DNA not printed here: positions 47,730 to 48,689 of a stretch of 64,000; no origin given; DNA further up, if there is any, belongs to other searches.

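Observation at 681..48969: A 17-site TATGA-N6-TCATA regulon with class II promoter geometry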

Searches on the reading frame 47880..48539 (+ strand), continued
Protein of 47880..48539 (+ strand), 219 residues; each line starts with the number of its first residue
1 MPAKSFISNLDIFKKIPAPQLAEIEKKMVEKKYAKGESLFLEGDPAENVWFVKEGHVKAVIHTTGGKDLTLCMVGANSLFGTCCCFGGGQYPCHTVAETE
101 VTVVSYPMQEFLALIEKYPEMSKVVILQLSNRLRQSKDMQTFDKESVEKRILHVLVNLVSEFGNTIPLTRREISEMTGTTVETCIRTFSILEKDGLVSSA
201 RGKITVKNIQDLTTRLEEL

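Call 55: find_homologous_proteins(query=A2, max_evalue=1e-20)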
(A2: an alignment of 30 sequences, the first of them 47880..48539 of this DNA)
Query A2 (30 sequences) (219 aa, profile of the alignment): 343 proteins with E <= 1e-20 among 8000 candidates; the best 120 are listed.
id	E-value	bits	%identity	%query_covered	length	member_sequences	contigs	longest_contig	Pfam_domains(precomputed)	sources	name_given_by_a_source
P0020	6.0e-93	328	79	100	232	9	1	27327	PF13545.13,PF00027.36,PF00325.27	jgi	jgi:CRP/FNR family transcriptional regulator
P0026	8.1e-93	328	77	100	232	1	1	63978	PF13545.13,PF00027.36,PF00325.27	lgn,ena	-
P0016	1.1e-92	327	79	100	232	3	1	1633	PF02082.27,PF13545.13,PF00027.36,PF00325.27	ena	-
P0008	2.0e-92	327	83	100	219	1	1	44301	PF02082.27,PF13545.13,PF00027.36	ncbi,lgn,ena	-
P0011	2.4e-92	326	79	100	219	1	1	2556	PF13545.13,PF00027.36,PF00325.27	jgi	jgi:CRP-like cAMP-binding protein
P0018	2.6e-92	326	79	100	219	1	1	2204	PF02082.27,PF13545.13,PF00027.36,PF00325.27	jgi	jgi:CRP-like cAMP-binding protein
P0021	5.9e-92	325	78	100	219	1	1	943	PF02082.27,PF13545.13,PF00027.36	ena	-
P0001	9.0e-92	324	95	100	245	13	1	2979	PF13545.13,PF00027.36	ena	-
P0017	9.0e-92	324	80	100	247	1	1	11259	PF02082.27,PF13545.13,PF00027.36,PF00325.27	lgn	-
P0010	9.3e-92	324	81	100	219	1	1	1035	PF02082.27,PF13545.13,PF00027.36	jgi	jgi:CRP-like cAMP-binding protein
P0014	1.3e-91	324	79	100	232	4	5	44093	PF02082.27,PF13545.13,PF00027.36,PF00325.27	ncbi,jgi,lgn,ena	jgi:CRP-like cAMP-binding protein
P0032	4.6e-91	322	75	100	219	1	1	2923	PF13545.13,PF00027.36,PF00325.27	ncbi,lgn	-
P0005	5.1e-91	322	88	100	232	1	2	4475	PF13545.13,PF00027.36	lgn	-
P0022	6.3e-91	322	79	100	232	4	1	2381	PF02082.27,PF13545.13,PF00027.36,PF00325.27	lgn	-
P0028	6.3e-91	322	78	100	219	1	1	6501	PF02082.27,PF13545.13,PF00027.36,PF00325.27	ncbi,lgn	-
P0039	7.2e-91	321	74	99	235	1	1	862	PF02082.27,PF13545.13,PF00027.36,PF00325.27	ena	-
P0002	7.6e-91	321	90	100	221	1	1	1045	PF13545.13,PF00027.36,PF00325.27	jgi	jgi:CRP/FNR family transcriptional regulator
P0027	8.1e-91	321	76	100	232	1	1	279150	PF02082.27,PF13545.13,PF00027.36,PF00325.27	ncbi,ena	-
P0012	9.0e-91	321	80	100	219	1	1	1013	PF02082.27,PF13545.13,PF00027.36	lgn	-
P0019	9.3e-91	321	80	100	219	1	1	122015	PF02082.27,PF13545.13,PF00027.36,PF00325.27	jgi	jgi:CRP-like cAMP-binding protein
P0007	9.8e-91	321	84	100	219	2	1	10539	PF13545.13,PF00027.36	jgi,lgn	-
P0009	1.1e-90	321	83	100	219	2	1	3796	PF13545.13,PF00027.36,PF00325.27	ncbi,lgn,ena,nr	ncbi:MAG TPA: Crp/Fnr family transcriptional regulator [bacterium]|nr:Crp/Fnr family transcriptional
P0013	1.7e-90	320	80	100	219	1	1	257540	PF02082.27,PF13545.13,PF00027.36,PF00325.27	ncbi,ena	-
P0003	1.7e-90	320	88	100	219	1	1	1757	PF13545.13,PF00027.36,PF00325.27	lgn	-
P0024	2.1e-90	320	77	100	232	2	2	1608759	PF02082.27,PF13545.13,PF00027.36,PF00325.27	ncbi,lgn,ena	-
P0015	2.4e-90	320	79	100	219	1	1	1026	PF13545.13,PF00027.36,PF00325.27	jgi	jgi:CRP-like cAMP-binding protein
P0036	2.4e-90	320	75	99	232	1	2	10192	PF02082.27,PF13545.13,PF00027.36,PF00325.27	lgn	-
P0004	4.7e-90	319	89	100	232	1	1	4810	PF13545.13,PF00027.36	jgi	jgi:CRP-like cAMP-binding protein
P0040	5.7e-90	318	73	100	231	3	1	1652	PF13545.13,PF00027.36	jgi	jgi:CRP-like cAMP-binding protein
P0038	6.0e-90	318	73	98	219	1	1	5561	PF02082.27,PF13545.13,PF00027.36,PF00325.27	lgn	-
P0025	8.4e-90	318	79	100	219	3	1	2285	PF13545.13,PF00027.36,PF00325.27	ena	-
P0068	1.1e-89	318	64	100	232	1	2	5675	PF13545.13,PF00027.36,PF00325.27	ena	-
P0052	2.6e-89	316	67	98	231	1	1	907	PF13545.13,PF00027.36,PF00325.27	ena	-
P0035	4.9e-89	315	75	99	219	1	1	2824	PF13545.13,PF00027.36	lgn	-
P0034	6.2e-89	315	73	98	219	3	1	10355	PF13545.13,PF00027.36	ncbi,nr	ncbi:MAG TPA: Crp/Fnr family transcriptional regulator [bacterium]|nr:Crp/Fnr family transcriptional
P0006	6.4e-89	315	88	99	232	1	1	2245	PF13545.13,PF00027.36,PF00325.27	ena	-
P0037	7.1e-89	315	73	100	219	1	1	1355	PF13545.13,PF00027.36,PF00325.27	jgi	jgi:CRP-like cAMP-binding protein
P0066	9.7e-89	314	64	100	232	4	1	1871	PF13545.13,PF00027.36,PF00325.27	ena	-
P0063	1.1e-88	314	63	98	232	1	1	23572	PF13545.13,PF00027.36,PF00325.27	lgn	-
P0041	1.5e-88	314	71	100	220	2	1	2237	PF13545.13,PF00027.36,PF00325.27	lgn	-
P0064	1.9e-88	314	65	100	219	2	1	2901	PF13545.13,PF00027.36,PF00325.27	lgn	-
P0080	2.9e-88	313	65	98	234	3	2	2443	PF13545.13,PF00027.36,PF00325.27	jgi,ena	jgi:CRP/FNR family transcriptional regulator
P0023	3.0e-88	313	77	100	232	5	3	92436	PF02082.27,PF13545.13,PF00027.36,PF00325.27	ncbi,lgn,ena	-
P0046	5.4e-88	312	70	100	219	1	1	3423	PF13545.13,PF00027.36,PF00325.27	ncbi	-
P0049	5.5e-88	312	68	100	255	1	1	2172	PF13545.13,PF00027.36,PF00325.27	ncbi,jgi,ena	jgi:CRP/FNR family transcriptional regulator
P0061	7.4e-88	312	65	99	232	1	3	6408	PF02082.27,PF13545.13,PF00027.36,PF00325.27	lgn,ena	-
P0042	9.7e-88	311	72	98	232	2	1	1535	PF13545.13,PF00027.36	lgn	-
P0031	1.1e-87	311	76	100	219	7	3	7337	PF02082.27,PF13545.13,PF00027.36,PF00325.27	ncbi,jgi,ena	-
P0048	1.2e-87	311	69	100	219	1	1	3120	PF13545.13,PF00027.36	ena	-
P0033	1.4e-87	311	74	99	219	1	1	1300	PF05732.17,PF13545.13,PF00027.36,PF00325.27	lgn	-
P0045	1.4e-87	311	70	98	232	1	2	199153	PF13545.13,PF00027.36,PF00325.27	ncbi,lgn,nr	ncbi:MAG TPA: Crp/Fnr family transcriptional regulator [bacterium]|nr:Crp/Fnr family transcriptional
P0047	1.4e-87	311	68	100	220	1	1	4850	PF13545.13,PF00027.36,PF00325.27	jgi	jgi:CRP/FNR family transcriptional regulator, nitrogen oxide reductase regulator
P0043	1.5e-87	311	72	100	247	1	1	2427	PF13545.13,PF00027.36,PF00325.27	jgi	jgi:CRP/FNR family transcriptional regulator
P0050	2.1e-87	310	66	100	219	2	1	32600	PF02082.27,PF13545.13,PF00027.36,PF00325.27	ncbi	-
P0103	2.3e-87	310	63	100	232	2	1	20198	PF13545.13,PF00027.36,PF00325.27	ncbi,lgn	-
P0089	2.6e-87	310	63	99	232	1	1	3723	PF13545.13,PF00027.36,PF00325.27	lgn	-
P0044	2.9e-87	310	73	96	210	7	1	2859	PF13545.13,PF00027.36,PF00325.27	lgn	-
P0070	4.3e-87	309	63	98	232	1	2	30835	PF13545.13,PF00027.36,PF00325.27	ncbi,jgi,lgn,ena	-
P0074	5.6e-87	309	63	99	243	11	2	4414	PF13545.13,PF00027.36,PF00325.27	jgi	jgi:CRP-like cAMP-binding protein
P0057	6.7e-87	308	67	99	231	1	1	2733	PF02082.27,PF13545.13,PF00027.36,PF00325.27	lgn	-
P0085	8.1e-87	308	61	99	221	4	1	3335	PF13545.13,PF00027.36,PF00325.27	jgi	jgi:CRP/FNR family transcriptional regulator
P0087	9.3e-87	308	61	99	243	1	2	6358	PF13545.13,PF00027.36,PF00325.27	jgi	jgi:CRP/FNR family transcriptional regulator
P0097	9.4e-87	308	61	99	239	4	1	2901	PF13545.13,PF00027.36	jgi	jgi:CRP-like cAMP-binding protein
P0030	9.7e-87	308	75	98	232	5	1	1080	PF13545.13,PF00027.36,PF00325.27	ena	-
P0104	9.8e-87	308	63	99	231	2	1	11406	PF13545.13,PF00027.36,PF00325.27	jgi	jgi:CRP-like cAMP-binding protein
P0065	9.8e-87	308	64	98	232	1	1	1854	PF02082.27,PF13545.13,PF00027.36,PF00325.27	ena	-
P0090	1.0e-86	308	61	99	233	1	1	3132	PF13545.13,PF00027.36,PF00325.27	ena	-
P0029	1.1e-86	308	76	98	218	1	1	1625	PF02082.27,PF13545.13,PF00027.36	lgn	-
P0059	1.7e-86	307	69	98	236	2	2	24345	PF13545.13,PF00027.36,PF00325.27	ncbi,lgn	-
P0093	2.0e-86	307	61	99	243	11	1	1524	PF13545.13,PF00027.36,PF00325.27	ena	-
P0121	2.2e-86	307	58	100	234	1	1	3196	PF13545.13,PF00027.36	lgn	-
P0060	2.7e-86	306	67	98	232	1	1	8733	PF13545.13,PF00027.36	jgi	-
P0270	6.9e-86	305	57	99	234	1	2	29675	PF13545.13,PF00027.36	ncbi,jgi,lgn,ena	jgi:CRP-like cAMP-binding protein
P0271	7.4e-86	305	59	99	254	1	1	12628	PF13545.13,PF00027.36,PF00325.27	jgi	jgi:CRP/FNR family transcriptional regulator, nitrogen oxide reductase regulator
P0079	7.8e-86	305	61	99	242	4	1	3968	PF13545.13,PF00027.36,PF00325.27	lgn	-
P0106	8.1e-86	305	62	98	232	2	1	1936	PF13545.13,PF00027.36,PF00325.27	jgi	jgi:CRP/FNR family transcriptional regulator, nitrogen oxide reductase regulator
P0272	8.3e-86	305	59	99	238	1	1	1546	PF13545.13,PF00027.36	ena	-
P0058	1.1e-85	304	68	99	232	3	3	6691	PF13545.13,PF00027.36,PF00325.27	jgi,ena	-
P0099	1.2e-85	304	61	99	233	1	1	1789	PF13545.13,PF00027.36,PF00325.27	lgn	-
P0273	1.2e-85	304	59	98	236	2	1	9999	PF13545.13,PF00027.36,PF00325.27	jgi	jgi:CRP-like cAMP-binding protein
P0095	1.3e-85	304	63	99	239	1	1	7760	PF13545.13,PF00027.36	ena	-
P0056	1.4e-85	304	65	100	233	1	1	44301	PF13545.13,PF00027.36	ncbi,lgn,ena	-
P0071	1.5e-85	304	62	100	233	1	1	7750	PF05732.17,PF13545.13,PF00027.36,PF00325.27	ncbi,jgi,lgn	-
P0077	1.6e-85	304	63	98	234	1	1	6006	PF13545.13,PF00027.36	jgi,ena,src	-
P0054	1.6e-85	304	67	98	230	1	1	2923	PF13545.13,PF00027.36,PF00325.27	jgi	jgi:CRP/FNR family transcriptional regulator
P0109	1.9e-85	304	63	98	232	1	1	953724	PF13545.13,PF00027.36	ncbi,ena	-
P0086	1.9e-85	304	64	98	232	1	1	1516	PF13545.13,PF00027.36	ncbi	-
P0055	2.0e-85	304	67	98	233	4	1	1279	PF13545.13,PF00027.36,PF00325.27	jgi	-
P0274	2.1e-85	304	58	99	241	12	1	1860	PF13545.13,PF00027.36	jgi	jgi:CRP-like cAMP-binding protein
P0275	2.2e-85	303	61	99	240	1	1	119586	PF13545.13,PF00027.36,PF00325.27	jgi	jgi:CRP/FNR family transcriptional regulator, nitrogen oxide reductase regulator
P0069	2.7e-85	303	64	98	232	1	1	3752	PF13545.13,PF00027.36,PF00325.27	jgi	jgi:CRP-like cAMP-binding protein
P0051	5.0e-85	302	67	99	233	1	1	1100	PF13545.13,PF00027.36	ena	-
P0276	5.1e-85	302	56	100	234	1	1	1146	PF13545.13,PF00027.36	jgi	-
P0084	7.6e-85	302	64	98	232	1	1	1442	PF13545.13,PF00027.36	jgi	jgi:CRP-like cAMP-binding protein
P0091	1.2e-84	301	62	98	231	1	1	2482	PF13545.13,PF00027.36,PF00325.27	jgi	jgi:CRP/FNR family transcriptional regulator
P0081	1.4e-84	301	62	99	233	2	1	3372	PF13545.13,PF00027.36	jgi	jgi:CRP/FNR family transcriptional regulator, nitrogen oxide reductase regulator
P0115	1.6e-84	301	63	98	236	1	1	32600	PF13545.13,PF00027.36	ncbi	-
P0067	1.7e-84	301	65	98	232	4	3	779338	PF13545.13,PF00027.36,PF00325.27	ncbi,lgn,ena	-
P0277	1.9e-84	300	58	99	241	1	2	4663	PF13545.13,PF00027.36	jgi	jgi:CRP-like cAMP-binding protein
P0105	2.5e-84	300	62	98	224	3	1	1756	PF13545.13,PF00027.36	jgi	jgi:CRP/FNR family transcriptional regulator, nitrogen oxide reductase regulator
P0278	3.4e-84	300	58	100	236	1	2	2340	PF13545.13,PF00027.36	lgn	-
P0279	4.0e-84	299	56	99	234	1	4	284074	PF13545.13,PF00027.36,PF00325.27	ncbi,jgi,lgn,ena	jgi:CRP/FNR family transcriptional regulator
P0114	4.1e-84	299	63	99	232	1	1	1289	PF13545.13,PF00027.36,PF00325.27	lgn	-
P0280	4.5e-84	299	56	93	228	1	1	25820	PF13545.13,PF00027.36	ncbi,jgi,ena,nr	ncbi:MAG TPA: Crp/Fnr family transcriptional regulator [bacterium]|nr:Crp/Fnr family transcriptional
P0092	4.9e-84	299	60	99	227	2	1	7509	PF13545.13,PF00027.36,PF00325.27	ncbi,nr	ncbi:MAG TPA: Crp/Fnr family transcriptional regulator [bacterium]|nr:Crp/Fnr family transcriptional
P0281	4.9e-84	299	58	98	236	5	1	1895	PF13545.13,PF00027.36,PF00325.27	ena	-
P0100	5.8e-84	299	61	100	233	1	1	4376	PF13545.13,PF00027.36,PF00325.27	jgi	jgi:CRP/FNR family transcriptional regulator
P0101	5.9e-84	299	64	99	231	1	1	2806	PF13545.13,PF00027.36,PF00325.27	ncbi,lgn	-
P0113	7.9e-84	298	64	98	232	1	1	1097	PF13545.13,PF00027.36,PF00325.27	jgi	-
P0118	8.0e-84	298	60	99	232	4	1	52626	PF13545.13,PF00027.36,PF00325.27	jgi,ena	-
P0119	8.7e-84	298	59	100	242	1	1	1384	PF13545.13,PF00027.36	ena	-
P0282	9.0e-84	298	59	98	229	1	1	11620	PF13545.13,PF00027.36,PF00325.27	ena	-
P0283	1.2e-83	298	57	100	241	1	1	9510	PF13545.13,PF00027.36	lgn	-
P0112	1.2e-83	298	60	99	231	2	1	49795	PF13545.13,PF00027.36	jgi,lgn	-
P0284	1.3e-83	298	62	98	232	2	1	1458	PF02082.27,PF13545.13,PF00027.36,PF00325.27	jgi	jgi:CRP/FNR family transcriptional regulator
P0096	1.8e-83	297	63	100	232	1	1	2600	PF13545.13,PF00027.36,PF00325.27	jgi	jgi:CRP-like cAMP-binding protein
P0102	1.9e-83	297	60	98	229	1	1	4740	PF13545.13,PF00027.36,PF00325.27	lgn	-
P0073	2.1e-83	297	64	98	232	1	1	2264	PF13545.13,PF00027.36,PF00325.27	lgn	-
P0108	2.3e-83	297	63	95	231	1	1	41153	PF13545.13,PF00027.36,PF00325.27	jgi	jgi:CRP/FNR family transcriptional regulator, nitrogen oxide reductase regulator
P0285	2.9e-83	297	60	98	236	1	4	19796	PF02082.27,PF13545.13,PF00027.36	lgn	-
